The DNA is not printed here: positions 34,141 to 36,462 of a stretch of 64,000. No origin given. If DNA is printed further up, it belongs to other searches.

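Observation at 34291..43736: Paralogous ~670-aa polytopic proteins with a conserved R-x-D-E-W first loop and a conserved C-terminal soluble domain: candidate novel GT-C family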

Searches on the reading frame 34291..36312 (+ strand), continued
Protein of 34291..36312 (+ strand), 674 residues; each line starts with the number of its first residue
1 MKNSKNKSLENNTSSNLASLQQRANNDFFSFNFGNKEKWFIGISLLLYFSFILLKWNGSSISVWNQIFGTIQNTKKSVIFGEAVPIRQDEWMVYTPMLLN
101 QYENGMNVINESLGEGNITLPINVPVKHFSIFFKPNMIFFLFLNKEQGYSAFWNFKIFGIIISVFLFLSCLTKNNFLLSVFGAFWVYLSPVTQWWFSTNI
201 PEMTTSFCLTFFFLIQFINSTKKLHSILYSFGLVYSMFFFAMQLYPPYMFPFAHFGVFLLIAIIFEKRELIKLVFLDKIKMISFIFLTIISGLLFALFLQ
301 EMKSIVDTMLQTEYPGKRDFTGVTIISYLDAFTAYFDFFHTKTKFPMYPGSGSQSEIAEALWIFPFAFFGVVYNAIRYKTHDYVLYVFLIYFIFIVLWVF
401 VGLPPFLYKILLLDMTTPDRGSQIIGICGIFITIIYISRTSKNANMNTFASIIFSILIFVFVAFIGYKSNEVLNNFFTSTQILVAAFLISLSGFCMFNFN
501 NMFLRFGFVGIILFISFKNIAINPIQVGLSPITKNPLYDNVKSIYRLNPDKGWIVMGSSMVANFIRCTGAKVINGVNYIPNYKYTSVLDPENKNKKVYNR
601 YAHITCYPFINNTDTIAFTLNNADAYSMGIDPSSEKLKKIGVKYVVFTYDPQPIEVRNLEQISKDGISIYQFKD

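Call 38: search_protein_families(library=pfam, proteins=[L012:8569-8931:+, L026:3685-4050:+, L040:8773-9153:+, L036:4054-4476:+, L005:9710-10030:+, L001:470-2308:-, L001:4387-5850:+, L026:4050-5963:+, L005:2776-4479:+, L001:11301-12971:-], max_evalue=0.01)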
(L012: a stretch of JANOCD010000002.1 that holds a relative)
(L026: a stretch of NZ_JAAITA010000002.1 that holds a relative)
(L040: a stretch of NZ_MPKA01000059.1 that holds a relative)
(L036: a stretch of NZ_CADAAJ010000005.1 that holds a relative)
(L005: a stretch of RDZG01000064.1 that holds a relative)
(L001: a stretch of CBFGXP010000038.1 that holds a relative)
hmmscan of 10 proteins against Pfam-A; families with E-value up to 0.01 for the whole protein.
L012:8569-8931:+ (121 aa): 1 family
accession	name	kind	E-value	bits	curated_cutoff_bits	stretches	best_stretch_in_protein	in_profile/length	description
PF10066.14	DUF2304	-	5e-17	62.5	25.5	1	11-111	2-105/106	Uncharacterized conserved protein (DUF2304)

L026:3685-4050:+ (122 aa): 1 family
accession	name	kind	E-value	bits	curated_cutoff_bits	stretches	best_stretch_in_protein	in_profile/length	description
PF10066.14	DUF2304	-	2.3e-35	121.5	25.5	1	4-108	1-105/106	Uncharacterized conserved protein (DUF2304)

L040:8773-9153:+ (127 aa): 2 families
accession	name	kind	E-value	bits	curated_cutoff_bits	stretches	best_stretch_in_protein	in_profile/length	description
PF04138.20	GtrA_DPMS_TM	-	3.5e-25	88.9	26.1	1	10-124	1-115/117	GtrA/DPMS, transmembrane domain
PF22954.2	DUF7027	-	0.0054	17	27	1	46-119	11-85/100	Domain of unknown function (DUF7027)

L036:4054-4476:+ (141 aa): 1 family
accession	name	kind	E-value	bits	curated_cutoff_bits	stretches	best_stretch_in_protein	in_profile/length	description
PF04138.20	GtrA_DPMS_TM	-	6e-22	78.5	26.1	1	19-133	1-115/117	GtrA/DPMS, transmembrane domain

L005:9710-10030:+ (107 aa): 1 family
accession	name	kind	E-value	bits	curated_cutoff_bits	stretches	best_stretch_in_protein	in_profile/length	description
PF10066.14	DUF2304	-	5.9e-15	55.9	25.5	1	4-104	2-105/106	Uncharacterized conserved protein (DUF2304)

L001:470-2308:- (612 aa): 11 families
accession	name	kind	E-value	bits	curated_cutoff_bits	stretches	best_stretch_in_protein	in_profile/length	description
PF00515.34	TPR_1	-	1.8e-17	62.8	27.8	2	503-532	3-32/34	Tetratricopeptide repeat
PF07719.23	TPR_2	-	1.6e-13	50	27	1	503-532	3-32/34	Tetratricopeptide repeat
PF13432.12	TPR_16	-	3.1e-12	47.1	32.7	2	551-595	12-56/65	Tetratricopeptide repeat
PF13181.12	TPR_8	-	1.2e-08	34.9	25.7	0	504-532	4-32/34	Tetratricopeptide repeat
PF13414.12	TPR_11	-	2.6e-08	33.9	26.8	0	551-568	9-26/42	TPR repeat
PF13424.12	TPR_12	-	1.3e-06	28.9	30.1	0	505-531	49-75/77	Tetratricopeptide repeat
PF13174.12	TPR_6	-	3.7e-06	27.7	26.3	0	507-529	6-28/33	Tetratricopeptide repeat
PF13371.12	TPR_9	-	5.2e-06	26.8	35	0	512-568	6-61/73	Tetratricopeptide repeat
PF13231.12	PMT_2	-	0.00035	21.3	26.1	1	93-244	10-154/160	Dolichyl-phosphate-mannose-protein mannosyltransferase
PF13428.12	TPR_14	-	0.00068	20.5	23.5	0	505-532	5-32/44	Tetratricopeptide repeat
PF12569.14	NatA_aux_su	-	0.00096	18.6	33.3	0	546-595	202-252/515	N-terminal acetyltransferase A, auxiliary subunit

L001:4387-5850:+ (488 aa): 1 family
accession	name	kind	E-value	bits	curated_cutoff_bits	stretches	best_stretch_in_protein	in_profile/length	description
PF09913.15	DUF2142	-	7.8e-56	190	30.1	1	51-440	1-392/395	Predicted membrane protein (DUF2142)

L026:4050-5963:+ (638 aa): 1 family
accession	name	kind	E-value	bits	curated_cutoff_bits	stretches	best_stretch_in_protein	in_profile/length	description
PF09913.15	DUF2142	-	8.9e-37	127.2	30.1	1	207-591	4-392/395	Predicted membrane protein (DUF2142)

L005:2776-4479:+ (568 aa): 0 families

L001:11301-12971:- (556 aa): 1 family
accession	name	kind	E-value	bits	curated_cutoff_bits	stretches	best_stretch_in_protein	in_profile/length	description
PF13231.12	PMT_2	-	7.5e-08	33.2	26.1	1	84-225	4-141/160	Dolichyl-phosphate-mannose-protein mannosyltransferase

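Call 40: search_dna_similar(query=window:34291-36312:+, collection=phages, mode=protein, max_evalue=0.001)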
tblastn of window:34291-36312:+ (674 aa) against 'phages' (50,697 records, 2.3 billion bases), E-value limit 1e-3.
Records with a match: 5; places in all: 5; records where one place covers at least 80% of the query: 3.
Best place of each record, by identity: <60% 5.
By first word of the organism name: Enterococcus 2; Listeria 2; Paraburkholderia 1.
By host as written in the record: Listeria monocytogenes 2; Enterococcus faecalis 1; - 1; Paraburkholderia caledonica Bk 1.
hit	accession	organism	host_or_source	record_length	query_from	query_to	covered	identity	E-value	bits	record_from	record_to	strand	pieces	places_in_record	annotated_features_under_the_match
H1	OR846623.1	Enterococcus phage Efs 1-1-1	Enterococcus faecalis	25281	55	674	92%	26.2%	9e-36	151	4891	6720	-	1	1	record has no annotation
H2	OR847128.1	Listeria phage LM 4-11-1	Listeria monocytogenes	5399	57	646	88%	26.9%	2e-43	174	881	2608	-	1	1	record has no annotation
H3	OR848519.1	Listeria phage LM 4-14-1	Listeria monocytogenes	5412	57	646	88%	26.9%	2e-43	174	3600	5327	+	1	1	record has no annotation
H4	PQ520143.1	Enterococcus phage IME_EF3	-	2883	55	421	54%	27.4%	2e-21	105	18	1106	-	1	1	record has no annotation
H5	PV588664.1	Paraburkholderia phage IPK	Paraburkholderia caledonica Bk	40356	60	322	39%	24.6%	9e-10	68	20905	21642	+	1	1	record has no annotation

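Call 41: search_dna_similar(query=window:34291-36312:+, collection=plasmids, mode=protein, max_evalue=0.001)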
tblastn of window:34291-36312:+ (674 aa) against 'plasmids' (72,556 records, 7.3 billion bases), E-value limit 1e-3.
Records with a match: 1; places in all: 1; records where one place covers at least 80% of the query: 0.
Best place of each record, by identity: <60% 1.
By first word of the organism name: Pseudomonas 1.
By predicted mobility (MOB-suite, as given by PLSDB): non-mobilizable 1.
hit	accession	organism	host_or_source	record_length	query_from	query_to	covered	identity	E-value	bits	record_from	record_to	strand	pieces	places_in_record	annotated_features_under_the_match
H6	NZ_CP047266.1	Pseudomonas asturiensis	Stream water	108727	73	319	37%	28.0%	4e-16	91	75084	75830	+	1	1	hypothetical protein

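Call 42: get_annotated_region(hit=H3, flank=5000)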
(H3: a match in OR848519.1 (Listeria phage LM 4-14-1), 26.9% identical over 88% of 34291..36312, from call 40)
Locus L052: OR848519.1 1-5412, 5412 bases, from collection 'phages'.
description: UNVERIFIED_ORG: Listeria phage LM 4-14-1 clone NODE_422_length_5412_cov_3.699719 genomic sequence.
organism: Listeria phage LM 4-14-1 (NCBI taxid 3113836)
taxonomy: Viruses
host: Listeria monocytogenes; source: wastewater; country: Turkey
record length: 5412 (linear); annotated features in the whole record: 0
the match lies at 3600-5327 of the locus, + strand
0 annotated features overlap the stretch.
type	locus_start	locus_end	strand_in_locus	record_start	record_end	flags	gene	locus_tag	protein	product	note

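Call 43: get_annotated_region(hit=H1, flank=6000)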
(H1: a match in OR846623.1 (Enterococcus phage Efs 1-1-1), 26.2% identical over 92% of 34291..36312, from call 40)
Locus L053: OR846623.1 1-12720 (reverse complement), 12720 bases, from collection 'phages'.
description: UNVERIFIED_ORG: Enterococcus phage Efs 1-1-1 clone NODE_37_length_25281_cov_5.552373 genomic sequence.
organism: Enterococcus phage Efs 1-1-1 (NCBI taxid 3113827)
taxonomy: Viruses
host: Enterococcus faecalis; source: wastewater; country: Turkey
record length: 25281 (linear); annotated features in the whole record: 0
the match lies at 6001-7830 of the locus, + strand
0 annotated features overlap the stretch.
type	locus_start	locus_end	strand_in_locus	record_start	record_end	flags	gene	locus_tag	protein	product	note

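Call 48: find_homologous_proteins(query=L053:5830-7830:+, max_evalue=1e-10)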
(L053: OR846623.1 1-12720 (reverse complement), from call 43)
Query L053:5830-7830:+ (667 aa): 228 proteins with E <= 1e-10 among 8000 candidates; the best 120 are listed.
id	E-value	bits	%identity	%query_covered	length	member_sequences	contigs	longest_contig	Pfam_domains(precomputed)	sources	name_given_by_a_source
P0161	0.0e+0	1510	100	100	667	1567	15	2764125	PF24672.2,PF24677.2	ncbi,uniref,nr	ncbi:DUF7657 domain-containing protein [Enterococcus faecalis]|uniref:DUF7657 domain-containing prot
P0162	0.0e+0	1144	75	98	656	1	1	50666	PF24672.2,PF24677.2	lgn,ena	-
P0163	0.0e+0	1062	69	98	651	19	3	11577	PF24672.2,PF24677.2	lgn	-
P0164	5.5e-291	986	64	98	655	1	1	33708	PF24672.2,PF24677.2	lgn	-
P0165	2.2e-289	980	63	98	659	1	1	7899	PF24672.2,PF24677.2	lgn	-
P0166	3.8e-286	970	65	95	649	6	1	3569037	PF24672.2,PF24677.2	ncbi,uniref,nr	ncbi:hypothetical protein A5866_003054 [Enterococcus sp. 12C11_DIV0727]|uniref:Glycosyltransferase R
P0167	5.8e-286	969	65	98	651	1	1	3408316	PF24672.2,PF24677.2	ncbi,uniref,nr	ncbi:YfhO family protein [Candidatus Enterococcus mansonii]|uniref:Glycosyltransferase RgtA/B/C/D-li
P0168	8.9e-284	962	65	98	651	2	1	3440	PF24672.2,PF24677.2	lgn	-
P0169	1.4e-281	954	64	98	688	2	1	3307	PF24672.2,PF24677.2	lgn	-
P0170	1.9e-280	951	63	98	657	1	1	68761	PF24672.2,PF24677.2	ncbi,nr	ncbi:hypothetical protein RV09_GL001277 [Enterococcus moraviensis]|nr:hypothetical protein RV09_GL00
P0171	3.7e-280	950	63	98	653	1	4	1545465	PF24672.2,PF24677.2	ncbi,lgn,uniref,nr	ncbi:hypothetical protein UAY_00718 [Enterococcus moraviensis ATCC BAA-383]|uniref:Glycosyltransfera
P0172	5.1e-280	949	63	98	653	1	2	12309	PF24672.2,PF24677.2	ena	-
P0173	4.0e-279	946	62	99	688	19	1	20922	PF24672.2,PF24677.2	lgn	-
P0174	6.2e-277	939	62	98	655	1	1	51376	PF24672.2,PF24677.2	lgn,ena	-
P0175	1.1e-276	938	64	95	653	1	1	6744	PF24672.2,PF24677.2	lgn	-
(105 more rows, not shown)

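Call 51: find_encoding_contigs(protein=P0161, flank=10000, max_places=2)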
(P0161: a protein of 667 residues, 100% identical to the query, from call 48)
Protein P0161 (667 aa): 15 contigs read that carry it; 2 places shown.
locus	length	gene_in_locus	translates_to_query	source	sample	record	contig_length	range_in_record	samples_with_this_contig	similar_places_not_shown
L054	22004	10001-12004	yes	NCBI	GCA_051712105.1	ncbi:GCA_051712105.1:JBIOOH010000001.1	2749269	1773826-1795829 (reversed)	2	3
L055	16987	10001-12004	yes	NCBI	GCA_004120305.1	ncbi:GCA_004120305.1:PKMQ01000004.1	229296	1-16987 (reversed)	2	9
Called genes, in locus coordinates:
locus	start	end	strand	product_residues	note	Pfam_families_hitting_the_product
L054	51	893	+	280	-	PF01073:3Beta_HSD, PF01370:Epimerase, PF04321:RmlD_sub_bind, PF02719:Polysacc_synt_2, PF07993:NAD_binding_4, PF16363:GDP_Man_Dehyd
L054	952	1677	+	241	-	PF00535:Glycos_transf_2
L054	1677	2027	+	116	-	PF10066:DUF2304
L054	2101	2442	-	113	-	PF00892:EamA (weak)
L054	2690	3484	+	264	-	PF01061:ABC2_membrane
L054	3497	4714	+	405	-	PF00005:ABC_tran, PF14524:Wzt_C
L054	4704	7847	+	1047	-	PF07021:MetW, PF08241:Methyltransf_11, PF08242:Methyltransf_12, PF13489:Methyltransf_23, PF13649:Methyltransf_25 (weak), PF00535:Glycos_transf_2, PF10111:Glyco_tranf_2_2, PF13641:Glyco_tranf_2_3 (weak), +1 more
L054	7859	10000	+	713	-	PF13506:Glyco_transf_21 (faint), PF00535:Glycos_transf_2, PF13641:Glyco_tranf_2_3 (faint), PF00535:Glycos_transf_2, PF10111:Glyco_tranf_2_2 (weak)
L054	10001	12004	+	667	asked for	PF24677:DUF7657, PF24672:DUF7654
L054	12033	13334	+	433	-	-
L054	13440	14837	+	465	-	PF02397:Bac_transf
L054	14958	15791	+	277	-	PF00535:Glycos_transf_2, PF10111:Glyco_tranf_2_2 (weak), PF13641:Glyco_tranf_2_3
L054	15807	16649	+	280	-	PF04991:LicD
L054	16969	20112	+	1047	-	PF01183:Glyco_hydro_25, PF13457:GW, PF09300:Tecti-min-caps (faint), PF26445:DUF8124 (faint), PF13457:GW, PF04519:Bactofilin (faint), PF13457:GW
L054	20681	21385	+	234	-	PF01128:IspD, PF12804:NTP_transf_3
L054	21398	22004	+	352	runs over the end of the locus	PF01073:3Beta_HSD, PF01370:Epimerase, PF02719:Polysacc_synt_2, PF07993:NAD_binding_4, PF16363:GDP_Man_Dehyd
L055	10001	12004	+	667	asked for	PF24677:DUF7657, PF24672:DUF7654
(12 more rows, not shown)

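Call 68: search_protein_families(library=pfam, proteins=[L054:12033-13331:+], max_evalue=10)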
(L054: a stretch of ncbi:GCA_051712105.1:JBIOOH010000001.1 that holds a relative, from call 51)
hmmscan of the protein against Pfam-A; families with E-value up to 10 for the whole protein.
L054:12033-13331:+ (433 aa): 0 families
